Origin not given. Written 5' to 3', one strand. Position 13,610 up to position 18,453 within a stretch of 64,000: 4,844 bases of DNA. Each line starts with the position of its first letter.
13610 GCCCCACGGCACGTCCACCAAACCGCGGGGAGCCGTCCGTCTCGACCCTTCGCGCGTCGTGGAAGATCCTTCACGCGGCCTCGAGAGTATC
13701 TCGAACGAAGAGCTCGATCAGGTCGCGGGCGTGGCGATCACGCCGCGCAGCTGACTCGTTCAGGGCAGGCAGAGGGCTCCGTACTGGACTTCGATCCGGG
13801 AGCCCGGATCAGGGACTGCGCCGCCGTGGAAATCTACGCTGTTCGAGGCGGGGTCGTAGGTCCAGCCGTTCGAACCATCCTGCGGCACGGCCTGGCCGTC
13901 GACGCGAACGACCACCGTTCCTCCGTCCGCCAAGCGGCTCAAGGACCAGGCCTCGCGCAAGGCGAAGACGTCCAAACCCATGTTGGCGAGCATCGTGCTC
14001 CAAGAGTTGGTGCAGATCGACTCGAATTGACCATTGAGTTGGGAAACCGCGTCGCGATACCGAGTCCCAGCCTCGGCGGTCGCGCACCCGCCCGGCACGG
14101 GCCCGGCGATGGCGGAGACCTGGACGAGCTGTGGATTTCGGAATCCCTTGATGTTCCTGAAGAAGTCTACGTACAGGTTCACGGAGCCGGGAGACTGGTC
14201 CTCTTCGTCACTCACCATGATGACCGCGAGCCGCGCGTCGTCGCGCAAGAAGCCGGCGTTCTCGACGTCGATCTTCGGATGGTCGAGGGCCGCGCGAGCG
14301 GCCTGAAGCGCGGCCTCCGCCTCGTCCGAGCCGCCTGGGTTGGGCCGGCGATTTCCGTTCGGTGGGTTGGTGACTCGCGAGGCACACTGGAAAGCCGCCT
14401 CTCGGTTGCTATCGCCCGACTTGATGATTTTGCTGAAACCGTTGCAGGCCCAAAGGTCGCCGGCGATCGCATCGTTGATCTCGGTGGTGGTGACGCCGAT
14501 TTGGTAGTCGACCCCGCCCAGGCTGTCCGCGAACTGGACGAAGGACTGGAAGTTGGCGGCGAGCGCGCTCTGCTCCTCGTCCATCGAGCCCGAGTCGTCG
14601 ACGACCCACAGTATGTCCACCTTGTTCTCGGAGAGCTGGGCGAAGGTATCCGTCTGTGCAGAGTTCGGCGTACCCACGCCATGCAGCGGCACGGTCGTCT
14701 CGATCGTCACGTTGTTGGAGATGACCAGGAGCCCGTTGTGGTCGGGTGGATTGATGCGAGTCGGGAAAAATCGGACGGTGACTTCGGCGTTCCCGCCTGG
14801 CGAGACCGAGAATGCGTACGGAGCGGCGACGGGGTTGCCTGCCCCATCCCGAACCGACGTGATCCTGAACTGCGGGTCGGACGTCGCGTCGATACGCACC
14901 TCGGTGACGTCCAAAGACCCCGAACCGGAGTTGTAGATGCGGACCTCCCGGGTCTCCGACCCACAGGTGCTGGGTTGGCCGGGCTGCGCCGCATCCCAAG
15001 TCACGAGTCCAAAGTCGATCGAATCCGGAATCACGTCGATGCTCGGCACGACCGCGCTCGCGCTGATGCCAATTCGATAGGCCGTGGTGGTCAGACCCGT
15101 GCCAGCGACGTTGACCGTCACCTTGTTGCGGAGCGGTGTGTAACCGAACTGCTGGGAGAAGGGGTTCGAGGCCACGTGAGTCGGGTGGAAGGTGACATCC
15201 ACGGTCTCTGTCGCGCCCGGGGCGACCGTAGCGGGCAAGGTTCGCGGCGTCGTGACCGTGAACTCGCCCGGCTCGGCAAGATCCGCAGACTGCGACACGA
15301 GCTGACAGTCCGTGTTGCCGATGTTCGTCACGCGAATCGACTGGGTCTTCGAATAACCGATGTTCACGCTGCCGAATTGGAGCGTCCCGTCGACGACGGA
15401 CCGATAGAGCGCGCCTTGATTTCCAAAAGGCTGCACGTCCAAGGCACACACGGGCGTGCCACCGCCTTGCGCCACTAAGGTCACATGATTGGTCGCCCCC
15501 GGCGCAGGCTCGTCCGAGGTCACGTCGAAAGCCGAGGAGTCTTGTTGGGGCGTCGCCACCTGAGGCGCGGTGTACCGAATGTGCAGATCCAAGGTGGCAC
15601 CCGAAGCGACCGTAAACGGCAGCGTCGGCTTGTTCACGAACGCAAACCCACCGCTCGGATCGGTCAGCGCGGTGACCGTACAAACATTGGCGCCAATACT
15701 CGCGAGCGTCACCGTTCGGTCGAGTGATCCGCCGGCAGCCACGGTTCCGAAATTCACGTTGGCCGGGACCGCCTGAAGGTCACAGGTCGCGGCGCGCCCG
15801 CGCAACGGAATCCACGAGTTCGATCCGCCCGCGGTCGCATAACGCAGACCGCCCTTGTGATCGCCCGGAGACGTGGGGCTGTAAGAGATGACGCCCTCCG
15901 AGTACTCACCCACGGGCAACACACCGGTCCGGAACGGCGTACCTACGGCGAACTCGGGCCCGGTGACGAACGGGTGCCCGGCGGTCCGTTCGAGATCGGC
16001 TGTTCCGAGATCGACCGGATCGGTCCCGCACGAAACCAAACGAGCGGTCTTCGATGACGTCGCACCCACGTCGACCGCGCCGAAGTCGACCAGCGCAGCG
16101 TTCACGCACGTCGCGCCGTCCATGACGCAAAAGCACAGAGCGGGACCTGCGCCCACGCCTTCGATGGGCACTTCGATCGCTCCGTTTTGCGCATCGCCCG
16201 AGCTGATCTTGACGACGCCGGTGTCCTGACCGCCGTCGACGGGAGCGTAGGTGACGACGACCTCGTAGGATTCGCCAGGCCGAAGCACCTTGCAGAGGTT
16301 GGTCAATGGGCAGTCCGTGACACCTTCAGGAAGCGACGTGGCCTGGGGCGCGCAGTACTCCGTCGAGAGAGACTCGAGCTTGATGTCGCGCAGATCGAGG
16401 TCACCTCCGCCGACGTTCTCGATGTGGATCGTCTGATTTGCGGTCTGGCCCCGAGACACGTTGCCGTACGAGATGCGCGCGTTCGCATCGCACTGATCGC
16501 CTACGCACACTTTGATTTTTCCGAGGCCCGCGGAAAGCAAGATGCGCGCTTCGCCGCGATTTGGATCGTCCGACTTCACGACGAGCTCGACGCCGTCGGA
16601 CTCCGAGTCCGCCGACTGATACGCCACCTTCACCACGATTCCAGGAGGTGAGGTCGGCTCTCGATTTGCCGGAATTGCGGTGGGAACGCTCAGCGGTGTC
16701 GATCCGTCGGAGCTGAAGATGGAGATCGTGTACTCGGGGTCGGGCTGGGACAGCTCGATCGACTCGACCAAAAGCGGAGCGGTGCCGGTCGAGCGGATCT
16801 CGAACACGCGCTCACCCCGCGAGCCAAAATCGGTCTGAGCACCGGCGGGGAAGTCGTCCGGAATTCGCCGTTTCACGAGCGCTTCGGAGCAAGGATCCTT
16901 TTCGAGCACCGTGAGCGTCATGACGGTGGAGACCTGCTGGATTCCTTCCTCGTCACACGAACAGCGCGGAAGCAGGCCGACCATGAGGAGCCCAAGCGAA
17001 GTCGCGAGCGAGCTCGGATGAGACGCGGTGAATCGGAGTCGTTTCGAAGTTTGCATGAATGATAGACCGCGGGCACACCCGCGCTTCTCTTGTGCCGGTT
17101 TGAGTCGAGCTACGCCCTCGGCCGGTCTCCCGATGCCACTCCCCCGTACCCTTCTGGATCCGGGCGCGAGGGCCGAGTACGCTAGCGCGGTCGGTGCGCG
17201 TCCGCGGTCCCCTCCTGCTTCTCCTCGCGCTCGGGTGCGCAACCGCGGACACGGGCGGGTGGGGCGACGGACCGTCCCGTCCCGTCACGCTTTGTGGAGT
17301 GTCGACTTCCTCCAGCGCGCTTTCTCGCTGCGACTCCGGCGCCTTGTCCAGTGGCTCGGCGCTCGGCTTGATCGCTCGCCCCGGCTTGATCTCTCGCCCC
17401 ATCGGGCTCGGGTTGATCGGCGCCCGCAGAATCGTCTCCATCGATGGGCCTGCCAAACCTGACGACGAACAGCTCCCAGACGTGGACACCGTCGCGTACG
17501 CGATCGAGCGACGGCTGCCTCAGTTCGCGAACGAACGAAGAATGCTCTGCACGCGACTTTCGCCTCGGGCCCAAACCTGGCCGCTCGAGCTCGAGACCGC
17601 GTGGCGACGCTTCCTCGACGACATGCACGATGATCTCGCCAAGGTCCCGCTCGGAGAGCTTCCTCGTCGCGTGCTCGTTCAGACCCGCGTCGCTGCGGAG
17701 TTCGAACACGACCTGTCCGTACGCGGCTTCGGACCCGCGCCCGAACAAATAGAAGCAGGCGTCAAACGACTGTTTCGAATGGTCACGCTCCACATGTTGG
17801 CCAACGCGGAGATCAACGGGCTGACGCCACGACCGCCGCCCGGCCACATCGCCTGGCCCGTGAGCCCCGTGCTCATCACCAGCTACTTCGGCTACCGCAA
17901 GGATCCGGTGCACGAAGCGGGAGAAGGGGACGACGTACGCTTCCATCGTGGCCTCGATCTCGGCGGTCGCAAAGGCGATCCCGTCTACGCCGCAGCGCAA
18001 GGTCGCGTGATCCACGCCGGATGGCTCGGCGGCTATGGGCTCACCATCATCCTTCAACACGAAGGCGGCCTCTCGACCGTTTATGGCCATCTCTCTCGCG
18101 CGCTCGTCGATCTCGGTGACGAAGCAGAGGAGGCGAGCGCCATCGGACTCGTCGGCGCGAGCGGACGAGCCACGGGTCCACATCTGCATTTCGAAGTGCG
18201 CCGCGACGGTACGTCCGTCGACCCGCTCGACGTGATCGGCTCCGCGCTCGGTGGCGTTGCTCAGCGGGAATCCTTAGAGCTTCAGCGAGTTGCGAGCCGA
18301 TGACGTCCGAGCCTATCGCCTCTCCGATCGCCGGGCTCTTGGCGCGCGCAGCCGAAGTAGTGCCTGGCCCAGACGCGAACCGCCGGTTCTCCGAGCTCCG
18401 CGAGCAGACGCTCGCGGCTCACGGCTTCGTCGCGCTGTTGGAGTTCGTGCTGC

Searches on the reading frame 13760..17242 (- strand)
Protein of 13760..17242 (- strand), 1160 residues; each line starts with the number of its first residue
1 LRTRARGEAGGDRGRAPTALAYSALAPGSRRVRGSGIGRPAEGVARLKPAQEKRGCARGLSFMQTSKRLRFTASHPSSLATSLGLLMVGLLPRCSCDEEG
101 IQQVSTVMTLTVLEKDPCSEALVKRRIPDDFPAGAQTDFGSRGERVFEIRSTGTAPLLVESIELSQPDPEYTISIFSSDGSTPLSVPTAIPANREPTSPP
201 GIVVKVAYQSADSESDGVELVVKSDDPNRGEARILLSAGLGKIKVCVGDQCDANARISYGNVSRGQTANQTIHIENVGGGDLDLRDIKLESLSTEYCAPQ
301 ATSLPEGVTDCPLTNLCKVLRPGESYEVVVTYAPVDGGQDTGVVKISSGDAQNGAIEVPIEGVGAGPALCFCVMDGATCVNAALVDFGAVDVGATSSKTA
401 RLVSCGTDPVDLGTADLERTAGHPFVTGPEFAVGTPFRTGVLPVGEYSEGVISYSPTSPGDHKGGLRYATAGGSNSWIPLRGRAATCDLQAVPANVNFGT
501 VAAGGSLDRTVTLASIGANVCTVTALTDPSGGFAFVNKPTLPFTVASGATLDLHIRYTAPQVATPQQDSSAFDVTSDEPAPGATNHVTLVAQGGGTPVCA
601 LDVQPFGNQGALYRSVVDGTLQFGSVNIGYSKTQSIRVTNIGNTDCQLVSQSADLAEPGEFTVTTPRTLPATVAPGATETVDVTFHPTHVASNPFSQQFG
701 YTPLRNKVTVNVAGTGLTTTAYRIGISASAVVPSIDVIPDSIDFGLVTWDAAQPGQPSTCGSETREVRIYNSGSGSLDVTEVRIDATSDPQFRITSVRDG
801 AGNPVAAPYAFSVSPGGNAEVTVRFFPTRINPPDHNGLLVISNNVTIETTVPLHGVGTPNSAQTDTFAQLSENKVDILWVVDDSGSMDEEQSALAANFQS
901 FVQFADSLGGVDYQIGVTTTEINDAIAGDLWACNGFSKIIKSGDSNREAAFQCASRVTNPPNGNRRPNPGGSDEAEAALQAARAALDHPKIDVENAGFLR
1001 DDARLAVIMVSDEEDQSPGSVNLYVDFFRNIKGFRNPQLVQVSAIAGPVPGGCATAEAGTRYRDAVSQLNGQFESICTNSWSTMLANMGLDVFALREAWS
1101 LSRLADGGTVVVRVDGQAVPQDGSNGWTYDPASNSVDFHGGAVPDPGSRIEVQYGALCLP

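Call 10: search_protein_families(library=pfam, proteins=[window:13760-17242:-], max_evalue=0.001)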
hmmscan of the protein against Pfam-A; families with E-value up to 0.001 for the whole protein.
window:13760-17242:- (1160 aa): 9 families
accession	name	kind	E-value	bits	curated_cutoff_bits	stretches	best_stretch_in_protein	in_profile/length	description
PF22544.2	HYDIN_VesB_CFA65-like_Ig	-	8e-25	87.4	25.5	1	620-692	9-77/100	HYDIN/CFA65/VesB-like, Ig-like domain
PF22073.2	Cep192_D4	-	5.4e-22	78.5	35.5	2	620-692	10-85/112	Cep192 domain 4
PF15780.11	ASH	-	1.3e-18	67.4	27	1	619-689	12-78/98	Abnormal spindle-like microcephaly-assoc'd, ASPM-SPD-2-Hydin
PF07610.17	DUF1573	-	3.3e-09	37.1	26.1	0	620-690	7-71/98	Protein of unknown function (DUF1573)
PF24499.1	Ig_TMEM131L_4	-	4.2e-08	34.1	27.8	0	810-857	90-135/136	TMEM131L fourth Ig-like domain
PF22067.2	Cep192_D3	-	1.2e-06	29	27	0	621-690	9-72/99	Cep192 domain 3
PF14874.12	PapD-like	-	4e-06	27.4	27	0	488-522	3-37/102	Flagellar-associated PapD-like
PF00932.25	LTD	-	0.00054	20.8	34.3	0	266-329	22-68/109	Lamin Tail Domain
PF24507.1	Ig_CFAP65_4th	-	0.00061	20.6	27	0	671-715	32-75/76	CFAP65, fourth Ig-like domain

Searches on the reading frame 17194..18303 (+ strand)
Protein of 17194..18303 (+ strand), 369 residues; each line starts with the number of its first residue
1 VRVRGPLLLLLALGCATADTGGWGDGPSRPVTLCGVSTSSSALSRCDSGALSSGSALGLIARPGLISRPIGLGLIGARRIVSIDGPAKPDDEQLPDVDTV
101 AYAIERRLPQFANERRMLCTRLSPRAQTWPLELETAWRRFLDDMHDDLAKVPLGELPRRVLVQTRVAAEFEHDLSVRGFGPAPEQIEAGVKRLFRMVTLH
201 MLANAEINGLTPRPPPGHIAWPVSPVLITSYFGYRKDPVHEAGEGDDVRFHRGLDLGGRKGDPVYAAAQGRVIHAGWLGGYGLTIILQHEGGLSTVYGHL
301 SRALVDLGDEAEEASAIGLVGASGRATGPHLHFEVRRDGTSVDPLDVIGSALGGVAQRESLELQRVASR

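Call 10: search_protein_families(library=pfam, proteins=[window:17194-18303:+], max_evalue=0.001)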
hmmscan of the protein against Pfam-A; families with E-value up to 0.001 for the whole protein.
window:17194-18303:+ (369 aa): 1 family
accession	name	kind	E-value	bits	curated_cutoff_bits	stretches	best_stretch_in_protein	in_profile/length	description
PF01551.29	Peptidase_M23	-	3e-31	107.9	28.7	1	249-344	1-96/96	Peptidase family M23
